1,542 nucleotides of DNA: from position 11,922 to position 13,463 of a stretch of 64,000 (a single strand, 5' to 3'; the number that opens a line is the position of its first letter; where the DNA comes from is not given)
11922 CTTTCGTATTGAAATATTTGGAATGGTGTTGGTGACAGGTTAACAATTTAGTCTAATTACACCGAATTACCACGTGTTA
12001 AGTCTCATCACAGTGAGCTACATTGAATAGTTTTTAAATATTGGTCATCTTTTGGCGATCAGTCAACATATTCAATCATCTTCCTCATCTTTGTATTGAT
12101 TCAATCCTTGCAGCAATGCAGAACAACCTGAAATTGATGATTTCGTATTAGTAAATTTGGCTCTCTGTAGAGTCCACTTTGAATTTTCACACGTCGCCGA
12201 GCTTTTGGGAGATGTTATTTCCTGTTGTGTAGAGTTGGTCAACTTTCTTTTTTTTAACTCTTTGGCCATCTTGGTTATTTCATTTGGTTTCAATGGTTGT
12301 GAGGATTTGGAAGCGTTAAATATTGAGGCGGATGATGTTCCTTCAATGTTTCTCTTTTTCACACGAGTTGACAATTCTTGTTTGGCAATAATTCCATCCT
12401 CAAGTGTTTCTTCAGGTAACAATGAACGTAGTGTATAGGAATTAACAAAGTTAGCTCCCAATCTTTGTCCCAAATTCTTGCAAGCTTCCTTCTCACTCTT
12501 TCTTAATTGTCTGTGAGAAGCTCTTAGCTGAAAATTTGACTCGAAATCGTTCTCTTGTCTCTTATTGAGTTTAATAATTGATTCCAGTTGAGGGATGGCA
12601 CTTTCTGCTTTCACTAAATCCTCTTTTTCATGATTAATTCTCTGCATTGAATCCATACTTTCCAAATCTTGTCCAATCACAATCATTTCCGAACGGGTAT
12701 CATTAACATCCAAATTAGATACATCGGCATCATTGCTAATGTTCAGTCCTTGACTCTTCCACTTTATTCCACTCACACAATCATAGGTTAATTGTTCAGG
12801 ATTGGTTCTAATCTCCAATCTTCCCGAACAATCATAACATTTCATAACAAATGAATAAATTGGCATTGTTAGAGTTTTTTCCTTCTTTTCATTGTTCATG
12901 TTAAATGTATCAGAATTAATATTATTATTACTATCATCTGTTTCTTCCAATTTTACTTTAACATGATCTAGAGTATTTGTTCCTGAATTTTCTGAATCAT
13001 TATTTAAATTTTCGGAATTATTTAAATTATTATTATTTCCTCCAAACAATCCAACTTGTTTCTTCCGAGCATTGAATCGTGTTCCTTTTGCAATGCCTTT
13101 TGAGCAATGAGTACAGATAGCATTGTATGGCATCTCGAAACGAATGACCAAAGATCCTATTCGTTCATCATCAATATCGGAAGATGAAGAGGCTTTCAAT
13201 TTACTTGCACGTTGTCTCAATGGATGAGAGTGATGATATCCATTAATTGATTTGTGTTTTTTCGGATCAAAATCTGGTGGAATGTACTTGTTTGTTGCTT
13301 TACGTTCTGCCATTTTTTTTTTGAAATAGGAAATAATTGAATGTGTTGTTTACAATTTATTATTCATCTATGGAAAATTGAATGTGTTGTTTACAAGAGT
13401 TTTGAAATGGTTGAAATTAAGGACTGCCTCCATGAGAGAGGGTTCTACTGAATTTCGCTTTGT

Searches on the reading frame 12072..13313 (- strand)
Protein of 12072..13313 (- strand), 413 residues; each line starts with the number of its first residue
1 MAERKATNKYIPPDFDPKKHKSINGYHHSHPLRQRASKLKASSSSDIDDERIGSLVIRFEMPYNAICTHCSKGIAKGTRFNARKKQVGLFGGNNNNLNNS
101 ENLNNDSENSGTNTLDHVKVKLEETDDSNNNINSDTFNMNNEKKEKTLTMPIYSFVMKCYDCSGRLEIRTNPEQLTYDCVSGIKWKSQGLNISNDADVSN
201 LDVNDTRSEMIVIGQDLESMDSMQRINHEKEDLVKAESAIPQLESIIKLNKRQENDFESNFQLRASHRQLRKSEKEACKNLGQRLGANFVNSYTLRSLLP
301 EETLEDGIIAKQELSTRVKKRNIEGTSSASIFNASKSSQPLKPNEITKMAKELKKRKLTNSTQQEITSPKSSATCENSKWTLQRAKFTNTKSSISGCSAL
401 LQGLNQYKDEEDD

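Call 92: search_protein_families(library=pfam, proteins=[window:12072-13313:-], max_evalue=0.0001)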
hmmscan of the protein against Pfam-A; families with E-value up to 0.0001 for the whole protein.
window:12072-13313:- (413 aa): 1 family
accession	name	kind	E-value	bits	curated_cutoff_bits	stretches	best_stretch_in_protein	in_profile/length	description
PF04502.18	Saf4_Yju2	-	3.7e-39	135.8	27.8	2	9-88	1-56/332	Saf4/Yju2 protein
